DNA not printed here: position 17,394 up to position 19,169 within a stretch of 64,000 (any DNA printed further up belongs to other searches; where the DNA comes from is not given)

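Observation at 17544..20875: Orphan AAA+ ATPase with novel N-domain, divergently paired with a 584-aa protein of unknown fold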

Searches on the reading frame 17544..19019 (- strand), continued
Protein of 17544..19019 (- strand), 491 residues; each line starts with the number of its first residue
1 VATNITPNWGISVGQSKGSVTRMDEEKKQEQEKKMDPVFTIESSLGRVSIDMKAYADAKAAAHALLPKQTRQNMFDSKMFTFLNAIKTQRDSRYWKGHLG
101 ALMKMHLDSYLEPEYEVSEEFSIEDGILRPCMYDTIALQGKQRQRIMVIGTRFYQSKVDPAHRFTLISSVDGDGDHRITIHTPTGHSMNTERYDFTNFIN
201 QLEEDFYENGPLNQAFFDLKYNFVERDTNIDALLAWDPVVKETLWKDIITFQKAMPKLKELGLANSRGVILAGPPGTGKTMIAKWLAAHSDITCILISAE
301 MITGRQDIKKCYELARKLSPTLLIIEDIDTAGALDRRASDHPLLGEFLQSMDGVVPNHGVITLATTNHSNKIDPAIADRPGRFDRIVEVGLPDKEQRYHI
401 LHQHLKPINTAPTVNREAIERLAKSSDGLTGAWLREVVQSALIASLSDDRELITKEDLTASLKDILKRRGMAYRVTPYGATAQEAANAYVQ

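Call 20: find_encoding_contigs(protein=P0188, flank=7000, max_places=2)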
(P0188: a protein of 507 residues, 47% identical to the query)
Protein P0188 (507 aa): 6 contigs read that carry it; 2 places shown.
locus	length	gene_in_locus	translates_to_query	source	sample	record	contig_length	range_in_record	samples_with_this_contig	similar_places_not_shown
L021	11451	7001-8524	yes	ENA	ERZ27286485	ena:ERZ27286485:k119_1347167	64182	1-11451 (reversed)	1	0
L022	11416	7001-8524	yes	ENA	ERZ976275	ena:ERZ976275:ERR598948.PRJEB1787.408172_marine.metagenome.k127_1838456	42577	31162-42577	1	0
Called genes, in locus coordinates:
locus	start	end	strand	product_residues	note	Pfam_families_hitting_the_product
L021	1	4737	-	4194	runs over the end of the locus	PF13540:RCC1_2 (weak), PF25390:WD40_RLD, PF13540:RCC1_2, PF25390:WD40_RLD, PF00415:RCC1, PF13540:RCC1_2, PF25390:WD40_RLD, PF25390:WD40_RLD, +3 more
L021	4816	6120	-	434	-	PF00924:MS_channel_2nd, PF21082:MS_channel_3rd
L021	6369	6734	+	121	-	-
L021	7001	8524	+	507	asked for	PF00004:AAA, PF17862:AAA_lid_3 (faint)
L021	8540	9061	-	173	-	-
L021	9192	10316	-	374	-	-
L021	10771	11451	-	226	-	?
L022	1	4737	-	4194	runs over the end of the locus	PF13540:RCC1_2 (weak), PF25390:WD40_RLD, PF13540:RCC1_2, PF25390:WD40_RLD, PF00415:RCC1, PF13540:RCC1_2, PF25390:WD40_RLD, PF25390:WD40_RLD, +3 more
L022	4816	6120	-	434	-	PF00924:MS_channel_2nd, PF21082:MS_channel_3rd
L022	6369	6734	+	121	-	-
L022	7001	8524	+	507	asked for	PF00004:AAA, PF17862:AAA_lid_3 (faint)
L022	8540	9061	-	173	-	-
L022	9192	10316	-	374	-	-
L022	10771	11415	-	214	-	?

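Call 26: search_protein_families(library=pfam, alignment_id=A2, max_evalue=1)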
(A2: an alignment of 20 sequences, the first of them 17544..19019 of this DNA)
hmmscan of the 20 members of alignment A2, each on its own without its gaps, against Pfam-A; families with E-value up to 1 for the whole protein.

A. member 1, window:17544-19019:- (491 aa): 21 families
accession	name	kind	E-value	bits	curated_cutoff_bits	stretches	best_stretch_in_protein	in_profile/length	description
PF00004.35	AAA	-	1.2e-23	84.5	21.2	1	269-390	1-130/131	ATPase family associated with various cellular activities (AAA)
PF20720.3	nSTAND3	-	2.5e-05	24.5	27.2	1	263-334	14-80/155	Novel STAND NTPase 3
PF17862.7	AAA_lid_3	-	2.6e-05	24.1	27.2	1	419-459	4-44/45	AAA+ lid domain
PF01078.27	Mg_chelatase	-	0.00086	19.2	20.3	1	256-287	12-43/207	Magnesium chelatase, subunit ChlI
PF13401.12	AAA_22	-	0.0014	19.4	27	1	269-319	8-59/130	AAA domain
PF13191.12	AAA_16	-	0.0015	19.5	32.6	1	266-289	24-47/167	AAA ATPase domain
PF07728.20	AAA_5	-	0.0015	19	22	1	268-310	1-44/139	AAA domain (dynein-related subfamily)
PF13238.12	AAA_18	-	0.0016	19.3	29.4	1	269-316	1-53/128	AAA domain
PF13521.12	AAA_28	-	0.0052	17.4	27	1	269-295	2-28/164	AAA domain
PF05729.18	NACHT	-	0.0062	16.8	26.7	1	269-287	3-21/167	NACHT domain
PF05496.18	RuvB_N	-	0.0066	16.7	27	1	269-310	36-77/159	Holliday junction DNA helicase RuvB P-loop domain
PF13481.12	AAA_25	-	0.011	15.9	27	1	266-289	33-56/195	AAA domain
PF23902.1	AAA_lid_PRS2_C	-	0.012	16.2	34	1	424-467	28-72/73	PRS2 AAA+ lid C-terminal domain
PF14532.12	Sigma54_activ_2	-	0.02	15.5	25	1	267-330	22-80/138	Sigma-54 interaction domain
PF25199.1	nSTAND_NTPase5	-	0.031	14.6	34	1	264-331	39-108/145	Novel STAND NTPase 5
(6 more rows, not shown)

B. families by the number of members that match (of 20 scanned): 56 families (the first 25 are shown)
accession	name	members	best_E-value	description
PF00004.35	AAA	20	1.1e-24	ATPase family associated with various cellular activities (AAA)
PF20720.3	nSTAND3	20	8.6e-07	Novel STAND NTPase 3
PF07728.20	AAA_5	20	8e-05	AAA domain (dynein-related subfamily)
PF13191.12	AAA_16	20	0.0002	AAA ATPase domain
PF13401.12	AAA_22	20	0.00032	AAA domain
PF13238.12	AAA_18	20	0.00034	AAA domain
PF05729.18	NACHT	20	0.00056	NACHT domain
PF01078.27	Mg_chelatase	20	0.00086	Magnesium chelatase, subunit ChlI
PF12775.13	AAA_7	20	0.0048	P-loop containing dynein motor region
PF06745.19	ATPase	19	4e-06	KaiC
PF05496.18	RuvB_N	19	0.00013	Holliday junction DNA helicase RuvB P-loop domain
PF13481.12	AAA_25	19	0.00067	AAA domain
PF13521.12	AAA_28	19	0.00088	AAA domain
PF17862.7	AAA_lid_3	18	1.6e-06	AAA+ lid domain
PF01695.23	IstB_IS21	18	0.0032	IstB-like ATP binding protein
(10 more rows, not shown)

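Call 32: predict_structure(alignment_id=A2)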
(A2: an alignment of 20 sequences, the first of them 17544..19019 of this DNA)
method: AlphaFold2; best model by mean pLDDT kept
length: 491 residues; sequences in the alignment: 20
mean_pLDDT: 79.6   pTM: 0.70
mean pLDDT of the five models: 79.6, 78.8, 77.5, 75.3, 70.3
residues with pLDDT >= 90: 224; 70-90: 159; 50-70: 46; < 50: 62
segments of 3 or more residues with pLDDT < 50: 1-34, 331-340, 474-491
pLDDT, mean of each block of 10 residues (from residue 1): 30 29 33 58 77 81 66 82 92 93 94 95 89 90 91 95 95 92 88 90 94 92 88 86 94 91 87 86 92 88 78 89 82 42 64 68 82 59 80 92 92 94 92 92 93 94 85 41 33 31
secondary structure, 60 per line:
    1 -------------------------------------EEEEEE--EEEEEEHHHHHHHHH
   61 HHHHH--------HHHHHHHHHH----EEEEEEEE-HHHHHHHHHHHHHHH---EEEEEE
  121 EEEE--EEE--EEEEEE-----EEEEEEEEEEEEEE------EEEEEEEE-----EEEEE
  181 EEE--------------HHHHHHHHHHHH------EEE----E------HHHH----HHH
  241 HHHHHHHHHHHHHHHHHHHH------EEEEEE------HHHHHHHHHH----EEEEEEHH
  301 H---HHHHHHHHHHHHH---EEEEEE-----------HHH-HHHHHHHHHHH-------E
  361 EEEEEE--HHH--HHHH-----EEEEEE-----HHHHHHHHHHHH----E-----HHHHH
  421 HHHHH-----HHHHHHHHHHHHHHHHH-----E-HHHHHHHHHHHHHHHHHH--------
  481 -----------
elements in order: E38-43 E46-51 H52-65 H74-83 E88-95 H97-111 E115-124 E127-129 E132-137 E143-156 E163-170 E176-183 H198-209 E216-218 H230-233 H238-260 E267-272 H279-288 E293-298 H305-317 E321-326 H342-352 E360-366 H374-377 E383-388 H394-405 H416-425 H431-447 H455-472

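Call 38: fold_search(model_id=the predicted structure, library=pdb)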
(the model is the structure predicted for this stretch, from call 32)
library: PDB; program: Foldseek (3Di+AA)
matches with E <= 10: 1936; with E <= 0.001: 1398
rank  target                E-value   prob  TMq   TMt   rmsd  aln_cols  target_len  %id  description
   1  9nkg_C                1.9e-20  1.00  0.40  0.49  20.1       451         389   19  Structure of substrate engaged MIDN-bound human 26S proteasome, EB-MIDN (Composite map) (released 2025-05-07)
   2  3whk_E                9.6e-20  1.00  0.41  0.76   4.3       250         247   32  Crystal structure of PAN-Rpt5C chimera (released 2014-03-26)
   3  8usc_F                1.5e-19  1.00  0.42  0.56  14.2       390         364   24  Nub1/Fat10-processing human 26S proteasome (released 2024-11-06)
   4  3whl_A                1.9e-19  1.00  0.41  0.77   4.2       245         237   32  Crystal structure of Nas2 N-terminal domain complexed with PAN-Rpt5C chimera (released 2014-03-26)
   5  7w42_A                1.9e-19  1.00  0.49  0.59   8.7       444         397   18  Crystal structure of Bacillus subtilis YjoB (released 2022-10-19)
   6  3whk_C                2.0e-19  1.00  0.42  0.78   3.8       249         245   32  Crystal structure of PAN-Rpt5C chimera (released 2014-03-26)
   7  3whk_A                2.7e-19  1.00  0.41  0.76   4.3       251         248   32  Crystal structure of PAN-Rpt5C chimera (released 2014-03-26)
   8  9pdi_B                3.4e-19  1.00  0.43  0.52  19.0       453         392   18  Nub1/Fat10-processing human 26S proteasome with Rpt2 at top of spiral staircase and partially unfolded Eos (AAA+ motor (released 2025-11-19)
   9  3whk_H                4.5e-19  1.00  0.41  0.77   4.2       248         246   32  Crystal structure of PAN-Rpt5C chimera (released 2014-03-26)
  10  3whk_D                4.8e-19  1.00  0.41  0.77   4.2       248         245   32  Crystal structure of PAN-Rpt5C chimera (released 2014-03-26)
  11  8usb_F                5.1e-19  1.00  0.39  0.53  11.1       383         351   20  Non-substrate-engaged human 26S proteasome with Nub1/FAT10 bound to Rpn1 (released 2024-11-06)
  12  8usc_C                5.1e-19  1.00  0.43  0.53  19.9       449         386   20  Nub1/Fat10-processing human 26S proteasome (released 2024-11-06)
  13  22mm_F                5.7e-19  1.00  0.42  0.55  14.2       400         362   22  Structure of human 26S proteasome complexed with midnolin(1-111+337-468) (released 2026-04-01)
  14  3whk_B                6.0e-19  1.00  0.41  0.77   4.3       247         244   32  Crystal structure of PAN-Rpt5C chimera (released 2014-03-26)
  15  9bv1_F                7.2e-19  1.00  0.42  0.55  14.0       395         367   23  M2A Midnolin-Proteasome (translocating) (released 2025-06-11)
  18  7w42_B                9.5e-19  1.00  0.49  0.58   8.3       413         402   19  Crystal structure of Bacillus subtilis YjoB (released 2022-10-19)
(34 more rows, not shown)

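Call 58: search_protein_families(library=padloc, proteins=[window:17544-19019:-], max_evalue=0.001)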
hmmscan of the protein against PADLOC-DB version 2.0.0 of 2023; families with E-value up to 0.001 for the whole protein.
window:17544-19019:- (491 aa): 5 families
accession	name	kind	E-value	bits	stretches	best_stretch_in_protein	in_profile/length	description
PDLC02196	IetA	-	1.7e-24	84.9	1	246-464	102-320/374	-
PDLC02195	IetA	-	2.6e-20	71.1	1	246-441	117-312/395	-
PDLC00915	TRIP13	-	1.5e-15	55.4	2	358-469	180-295/302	TRIP13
PDLC04232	IetA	-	7.8e-11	39.9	1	243-460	93-315/330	-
PDLC00914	TRIP13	-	1.1e-06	26.3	1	347-425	175-251/302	TRIP13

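Call 81: find_encoding_contigs(protein=P0155, flank=10000, max_places=2)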
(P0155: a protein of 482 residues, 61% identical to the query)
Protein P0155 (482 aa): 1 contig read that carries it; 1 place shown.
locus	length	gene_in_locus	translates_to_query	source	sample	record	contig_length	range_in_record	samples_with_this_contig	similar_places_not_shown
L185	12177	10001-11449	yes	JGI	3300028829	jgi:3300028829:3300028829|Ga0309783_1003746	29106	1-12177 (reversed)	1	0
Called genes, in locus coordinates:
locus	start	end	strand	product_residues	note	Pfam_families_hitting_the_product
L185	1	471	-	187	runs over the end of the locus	PF12844:HTH_19 (faint), PF13560:HTH_31, PF01381:HTH_3, PF00571:CBS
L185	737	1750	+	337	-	PF03951:Gln-synt_N, PF00120:Gln-synt_C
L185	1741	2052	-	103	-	PF04193:PQ-loop (weak)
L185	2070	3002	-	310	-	PF08378:NERD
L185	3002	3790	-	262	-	PF00702:Hydrolase, PF13344:Hydrolase_6, PF13419:HAD_2 (faint), PF13242:Hydrolase_like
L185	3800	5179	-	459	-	PF01134:GIDA (weak), PF01266:DAO (faint), PF01494:FAD_binding_3, PF01946:Thi4 (faint), PF07992:Pyr_redox_2 (weak), PF12831:FAD_oxidored (weak), PF13450:NAD_binding_8 (weak), PF22578:GGR_cat (weak)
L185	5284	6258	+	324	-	PF00892:EamA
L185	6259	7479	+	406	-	PF01053:Cys_Met_Meta_PP, PF06838:Met_gamma_lyase (weak), PF00266:Aminotran_5 (faint)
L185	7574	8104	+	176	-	PF01810:LysE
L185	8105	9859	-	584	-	-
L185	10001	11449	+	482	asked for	PF00004:AAA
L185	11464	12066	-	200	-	-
